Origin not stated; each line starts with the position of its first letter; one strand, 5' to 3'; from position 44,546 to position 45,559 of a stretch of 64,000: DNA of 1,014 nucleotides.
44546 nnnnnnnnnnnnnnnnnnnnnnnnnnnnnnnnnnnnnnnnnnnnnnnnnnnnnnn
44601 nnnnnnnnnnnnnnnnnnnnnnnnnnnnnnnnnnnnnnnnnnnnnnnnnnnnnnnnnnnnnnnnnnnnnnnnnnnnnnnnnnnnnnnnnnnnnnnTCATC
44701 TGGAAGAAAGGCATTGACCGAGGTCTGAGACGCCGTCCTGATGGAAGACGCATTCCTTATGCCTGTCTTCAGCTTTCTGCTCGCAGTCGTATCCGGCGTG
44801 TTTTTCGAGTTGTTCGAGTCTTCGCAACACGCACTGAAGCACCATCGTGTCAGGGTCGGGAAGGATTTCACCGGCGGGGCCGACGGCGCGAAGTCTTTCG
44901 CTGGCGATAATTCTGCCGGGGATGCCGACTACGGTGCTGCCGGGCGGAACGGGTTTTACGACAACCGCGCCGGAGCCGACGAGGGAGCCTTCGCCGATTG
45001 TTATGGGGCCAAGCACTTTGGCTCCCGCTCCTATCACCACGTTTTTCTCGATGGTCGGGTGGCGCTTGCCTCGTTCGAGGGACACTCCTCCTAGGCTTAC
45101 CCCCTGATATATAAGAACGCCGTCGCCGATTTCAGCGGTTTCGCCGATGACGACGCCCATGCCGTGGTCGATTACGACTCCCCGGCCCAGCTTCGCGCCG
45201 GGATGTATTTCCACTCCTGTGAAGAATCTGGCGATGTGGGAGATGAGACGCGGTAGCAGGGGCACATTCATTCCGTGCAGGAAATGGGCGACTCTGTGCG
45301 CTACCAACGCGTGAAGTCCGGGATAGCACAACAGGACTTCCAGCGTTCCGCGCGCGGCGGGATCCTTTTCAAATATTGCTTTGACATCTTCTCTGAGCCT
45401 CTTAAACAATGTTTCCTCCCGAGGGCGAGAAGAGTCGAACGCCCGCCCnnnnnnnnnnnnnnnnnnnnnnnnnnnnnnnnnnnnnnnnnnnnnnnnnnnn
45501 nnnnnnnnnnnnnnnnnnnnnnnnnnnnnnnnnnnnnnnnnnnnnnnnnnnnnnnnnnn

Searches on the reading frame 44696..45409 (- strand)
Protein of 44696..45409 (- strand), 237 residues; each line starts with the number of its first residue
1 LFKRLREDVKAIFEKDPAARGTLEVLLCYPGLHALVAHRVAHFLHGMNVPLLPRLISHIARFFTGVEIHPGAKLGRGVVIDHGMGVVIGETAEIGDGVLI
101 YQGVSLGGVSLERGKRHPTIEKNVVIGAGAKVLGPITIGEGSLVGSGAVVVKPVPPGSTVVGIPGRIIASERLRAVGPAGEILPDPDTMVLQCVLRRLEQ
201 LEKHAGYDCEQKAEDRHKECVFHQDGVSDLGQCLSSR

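Call 6: search_protein_families(library=pfam, proteins=[window:44696-45409:-], max_evalue=0.01)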
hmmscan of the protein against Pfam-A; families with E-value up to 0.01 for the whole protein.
window:44696-45409:- (237 aa): 4 families
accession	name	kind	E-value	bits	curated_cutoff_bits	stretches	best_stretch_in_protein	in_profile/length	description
PF00132.30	Hexapep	-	1.9e-14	53.1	27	1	117-150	1-34/36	Bacterial transferase hexapeptide (six repeats)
PF14602.12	Hexapep_2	-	2.9e-05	24.1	27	1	119-150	3-32/34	Hexapeptide repeat of succinyl-transferase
PF06426.19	SATase_N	-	0.00022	21.9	21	1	3-35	71-103/105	Serine acetyltransferase, N-terminal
PF25084.1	LbH_EIF2B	-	0.00092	19.6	54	0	72-151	28-100/105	EIF2B subunit epsilon LbH domain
